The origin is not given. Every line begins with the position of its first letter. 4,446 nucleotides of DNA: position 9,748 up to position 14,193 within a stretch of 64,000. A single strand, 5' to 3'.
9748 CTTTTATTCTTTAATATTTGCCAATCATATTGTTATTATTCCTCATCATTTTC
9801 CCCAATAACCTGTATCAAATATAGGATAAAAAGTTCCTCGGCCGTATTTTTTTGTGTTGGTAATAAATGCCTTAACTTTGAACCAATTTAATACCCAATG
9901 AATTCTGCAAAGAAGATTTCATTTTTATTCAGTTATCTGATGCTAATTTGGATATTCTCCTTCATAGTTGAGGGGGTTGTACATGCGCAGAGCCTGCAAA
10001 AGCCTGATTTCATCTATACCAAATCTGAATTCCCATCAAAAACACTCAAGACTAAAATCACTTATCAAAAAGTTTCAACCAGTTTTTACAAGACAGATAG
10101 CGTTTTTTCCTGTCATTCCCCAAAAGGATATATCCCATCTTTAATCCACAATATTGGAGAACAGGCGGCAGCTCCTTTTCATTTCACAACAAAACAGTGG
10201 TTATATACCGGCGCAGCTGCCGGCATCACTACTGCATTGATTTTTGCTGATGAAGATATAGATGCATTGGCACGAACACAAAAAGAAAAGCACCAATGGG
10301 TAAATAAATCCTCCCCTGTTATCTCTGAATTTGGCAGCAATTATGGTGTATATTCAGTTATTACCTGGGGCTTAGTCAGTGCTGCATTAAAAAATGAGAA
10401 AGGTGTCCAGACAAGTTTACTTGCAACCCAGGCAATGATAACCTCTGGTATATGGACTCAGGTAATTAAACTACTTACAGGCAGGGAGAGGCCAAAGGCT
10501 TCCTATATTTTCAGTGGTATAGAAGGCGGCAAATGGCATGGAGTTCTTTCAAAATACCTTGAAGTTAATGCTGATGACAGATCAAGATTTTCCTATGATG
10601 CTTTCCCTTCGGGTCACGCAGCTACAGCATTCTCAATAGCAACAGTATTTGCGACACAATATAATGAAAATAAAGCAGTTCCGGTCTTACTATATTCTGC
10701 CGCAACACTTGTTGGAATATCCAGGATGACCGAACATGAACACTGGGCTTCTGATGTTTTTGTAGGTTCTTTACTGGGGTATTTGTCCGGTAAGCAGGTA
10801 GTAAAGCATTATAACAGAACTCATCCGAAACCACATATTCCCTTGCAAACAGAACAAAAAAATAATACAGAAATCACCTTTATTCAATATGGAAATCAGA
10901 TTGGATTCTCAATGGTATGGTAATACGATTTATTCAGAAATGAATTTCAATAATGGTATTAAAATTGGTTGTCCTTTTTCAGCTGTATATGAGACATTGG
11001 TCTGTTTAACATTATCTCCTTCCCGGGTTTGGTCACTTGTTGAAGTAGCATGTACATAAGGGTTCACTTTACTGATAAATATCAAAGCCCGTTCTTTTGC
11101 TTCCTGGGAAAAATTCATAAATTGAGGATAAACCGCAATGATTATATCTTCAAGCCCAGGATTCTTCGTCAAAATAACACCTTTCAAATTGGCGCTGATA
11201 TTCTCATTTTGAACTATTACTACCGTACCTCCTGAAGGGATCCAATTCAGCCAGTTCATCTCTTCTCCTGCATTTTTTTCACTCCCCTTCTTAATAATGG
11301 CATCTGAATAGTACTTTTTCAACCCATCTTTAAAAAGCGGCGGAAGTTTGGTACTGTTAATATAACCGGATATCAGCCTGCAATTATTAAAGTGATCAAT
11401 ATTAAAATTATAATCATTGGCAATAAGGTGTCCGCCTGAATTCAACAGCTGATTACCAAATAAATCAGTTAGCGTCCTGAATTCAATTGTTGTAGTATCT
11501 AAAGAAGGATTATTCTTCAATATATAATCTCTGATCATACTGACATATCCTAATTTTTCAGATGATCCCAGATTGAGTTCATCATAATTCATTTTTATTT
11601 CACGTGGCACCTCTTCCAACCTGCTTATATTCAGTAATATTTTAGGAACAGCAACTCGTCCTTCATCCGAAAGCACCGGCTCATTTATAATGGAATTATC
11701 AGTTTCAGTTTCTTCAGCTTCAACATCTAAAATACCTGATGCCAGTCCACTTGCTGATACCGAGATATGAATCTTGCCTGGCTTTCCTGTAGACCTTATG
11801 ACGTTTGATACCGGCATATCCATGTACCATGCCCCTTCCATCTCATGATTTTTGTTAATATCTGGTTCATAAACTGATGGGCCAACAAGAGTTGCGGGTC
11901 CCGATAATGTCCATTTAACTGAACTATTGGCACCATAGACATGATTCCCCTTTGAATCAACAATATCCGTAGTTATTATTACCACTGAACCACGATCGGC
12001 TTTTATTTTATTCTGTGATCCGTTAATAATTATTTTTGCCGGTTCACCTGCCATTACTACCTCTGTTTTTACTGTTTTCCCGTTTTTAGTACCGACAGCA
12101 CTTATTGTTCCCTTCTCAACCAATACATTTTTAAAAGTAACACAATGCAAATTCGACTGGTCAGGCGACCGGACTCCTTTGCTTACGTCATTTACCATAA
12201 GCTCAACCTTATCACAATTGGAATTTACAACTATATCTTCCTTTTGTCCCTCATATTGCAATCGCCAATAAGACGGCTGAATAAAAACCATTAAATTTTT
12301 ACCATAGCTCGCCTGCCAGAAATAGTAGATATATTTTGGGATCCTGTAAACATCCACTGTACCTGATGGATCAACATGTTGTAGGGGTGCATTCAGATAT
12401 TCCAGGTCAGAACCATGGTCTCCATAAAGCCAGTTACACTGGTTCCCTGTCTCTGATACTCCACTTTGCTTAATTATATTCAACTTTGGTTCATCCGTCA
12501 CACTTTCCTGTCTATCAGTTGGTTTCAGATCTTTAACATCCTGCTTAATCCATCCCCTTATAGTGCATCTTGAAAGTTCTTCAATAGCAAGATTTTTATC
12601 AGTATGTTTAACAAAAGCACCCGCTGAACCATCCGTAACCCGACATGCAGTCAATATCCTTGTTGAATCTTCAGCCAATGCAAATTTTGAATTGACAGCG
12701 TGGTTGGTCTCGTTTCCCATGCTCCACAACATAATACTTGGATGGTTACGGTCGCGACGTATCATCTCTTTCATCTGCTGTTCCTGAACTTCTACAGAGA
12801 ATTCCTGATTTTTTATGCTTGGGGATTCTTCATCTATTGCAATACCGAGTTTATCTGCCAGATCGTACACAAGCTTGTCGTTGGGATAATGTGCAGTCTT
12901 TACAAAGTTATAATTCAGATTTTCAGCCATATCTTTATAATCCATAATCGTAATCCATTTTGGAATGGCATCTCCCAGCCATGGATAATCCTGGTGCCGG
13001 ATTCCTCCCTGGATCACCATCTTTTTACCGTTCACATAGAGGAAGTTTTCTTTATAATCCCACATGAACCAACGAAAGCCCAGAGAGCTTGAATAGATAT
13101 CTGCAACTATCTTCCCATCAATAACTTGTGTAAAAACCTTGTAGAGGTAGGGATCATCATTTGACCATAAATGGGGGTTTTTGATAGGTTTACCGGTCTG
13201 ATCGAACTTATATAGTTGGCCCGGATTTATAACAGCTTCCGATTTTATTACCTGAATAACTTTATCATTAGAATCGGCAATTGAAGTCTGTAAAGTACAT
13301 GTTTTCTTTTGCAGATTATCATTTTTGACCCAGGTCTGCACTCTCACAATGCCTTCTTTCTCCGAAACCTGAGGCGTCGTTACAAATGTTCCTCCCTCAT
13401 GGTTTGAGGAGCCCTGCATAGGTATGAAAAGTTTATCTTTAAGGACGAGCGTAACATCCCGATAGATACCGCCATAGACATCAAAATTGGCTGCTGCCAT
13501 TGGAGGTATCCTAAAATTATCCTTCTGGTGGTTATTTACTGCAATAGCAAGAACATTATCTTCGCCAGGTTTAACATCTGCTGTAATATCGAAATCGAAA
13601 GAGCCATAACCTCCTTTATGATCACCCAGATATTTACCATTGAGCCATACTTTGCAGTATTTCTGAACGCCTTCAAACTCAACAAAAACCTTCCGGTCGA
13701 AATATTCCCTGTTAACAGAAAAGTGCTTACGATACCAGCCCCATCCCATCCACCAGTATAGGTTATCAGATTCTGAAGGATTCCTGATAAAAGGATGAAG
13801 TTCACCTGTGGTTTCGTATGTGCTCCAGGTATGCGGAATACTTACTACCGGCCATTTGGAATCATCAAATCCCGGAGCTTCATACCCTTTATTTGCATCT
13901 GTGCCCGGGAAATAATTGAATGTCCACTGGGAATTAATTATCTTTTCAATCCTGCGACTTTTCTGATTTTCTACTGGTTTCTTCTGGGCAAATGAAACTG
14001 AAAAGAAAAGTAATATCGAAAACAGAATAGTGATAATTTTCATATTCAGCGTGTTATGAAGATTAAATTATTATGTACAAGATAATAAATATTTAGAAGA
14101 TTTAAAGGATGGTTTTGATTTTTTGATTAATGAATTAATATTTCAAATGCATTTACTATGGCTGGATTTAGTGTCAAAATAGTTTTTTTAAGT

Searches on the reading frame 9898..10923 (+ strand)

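Call 32: search_protein_families(library=pfam, proteins=[window:9898-10923:+], max_evalue=0.00001)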
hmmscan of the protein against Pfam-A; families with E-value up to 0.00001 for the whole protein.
window:9898-10923:+ (341 aa): 2 families
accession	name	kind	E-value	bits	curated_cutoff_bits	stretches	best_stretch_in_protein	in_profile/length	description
PF01569.27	PAP2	-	1e-20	74.3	27.2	1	179-302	8-122/130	PAP2 superfamily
PF14378.12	PAP2_3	-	7.6e-06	26.3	27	0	134-297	21-187/190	PAP2 superfamily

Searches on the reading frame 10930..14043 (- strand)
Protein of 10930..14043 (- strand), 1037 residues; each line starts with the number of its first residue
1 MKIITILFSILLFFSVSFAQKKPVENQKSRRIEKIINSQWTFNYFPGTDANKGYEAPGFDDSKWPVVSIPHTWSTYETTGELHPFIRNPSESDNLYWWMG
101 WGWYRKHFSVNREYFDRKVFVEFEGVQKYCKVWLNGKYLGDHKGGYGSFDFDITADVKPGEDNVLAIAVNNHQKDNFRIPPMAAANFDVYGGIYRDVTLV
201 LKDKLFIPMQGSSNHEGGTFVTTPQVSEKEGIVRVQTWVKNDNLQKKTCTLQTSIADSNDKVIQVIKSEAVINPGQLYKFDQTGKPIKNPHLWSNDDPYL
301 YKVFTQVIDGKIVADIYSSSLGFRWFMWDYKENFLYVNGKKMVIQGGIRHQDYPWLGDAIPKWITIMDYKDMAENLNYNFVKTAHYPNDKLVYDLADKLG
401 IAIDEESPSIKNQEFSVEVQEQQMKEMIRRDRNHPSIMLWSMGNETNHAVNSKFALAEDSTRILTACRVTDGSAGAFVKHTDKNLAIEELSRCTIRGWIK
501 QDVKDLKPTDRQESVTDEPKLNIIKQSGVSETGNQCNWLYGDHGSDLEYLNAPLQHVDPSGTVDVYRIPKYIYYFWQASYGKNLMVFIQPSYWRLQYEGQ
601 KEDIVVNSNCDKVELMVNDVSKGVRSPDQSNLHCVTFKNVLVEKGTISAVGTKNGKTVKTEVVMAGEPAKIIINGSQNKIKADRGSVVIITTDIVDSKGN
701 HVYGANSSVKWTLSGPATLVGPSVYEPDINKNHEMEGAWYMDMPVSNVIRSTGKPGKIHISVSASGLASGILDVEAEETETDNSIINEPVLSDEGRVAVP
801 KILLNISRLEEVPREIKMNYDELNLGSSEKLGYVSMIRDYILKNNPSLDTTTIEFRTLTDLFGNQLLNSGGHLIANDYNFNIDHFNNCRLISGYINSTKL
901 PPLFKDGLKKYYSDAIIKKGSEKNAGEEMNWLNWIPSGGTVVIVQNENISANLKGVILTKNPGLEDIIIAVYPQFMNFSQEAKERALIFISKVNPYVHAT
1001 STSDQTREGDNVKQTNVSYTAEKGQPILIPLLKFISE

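Call 32: search_protein_families(library=pfam, proteins=[window:10930-14043:-], max_evalue=0.00001)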
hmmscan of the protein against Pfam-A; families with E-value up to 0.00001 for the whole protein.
window:10930-14043:- (1037 aa): 7 families
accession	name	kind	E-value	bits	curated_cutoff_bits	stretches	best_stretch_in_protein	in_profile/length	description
PF02836.23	Glyco_hydro_2_C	-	6.6e-24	85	21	1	331-461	4-155/302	Glycosyl hydrolases family 2, TIM barrel domain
PF02837.24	Glyco_hydro_2_N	-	4.2e-21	76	28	1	36-200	4-166/169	Glycosyl hydrolases family 2, sugar binding domain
PF18565.7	Glyco_hydro2_C5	-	5.9e-15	55.4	32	1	676-770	6-100/103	Glycoside hydrolase family 2 C-terminal domain 5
PF00703.27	Glyco_hydro_2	-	1.9e-14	54.8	23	1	220-324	6-109/109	Glycosyl hydrolases family 2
PF16355.11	DUF4982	-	1.5e-12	47.7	23.9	1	599-658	1-60/61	Domain of unknown function (DUF4982)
PF22666.2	Glyco_hydro_2_N2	-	1.2e-09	38.9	27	1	103-172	51-120/167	Glycosyl hydrolase 2 galactose-binding domain-like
PF13364.12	BetaGal_ABD2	-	3.6e-07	31.4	23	1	97-174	32-111/112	Beta-galactosidase second all-beta domain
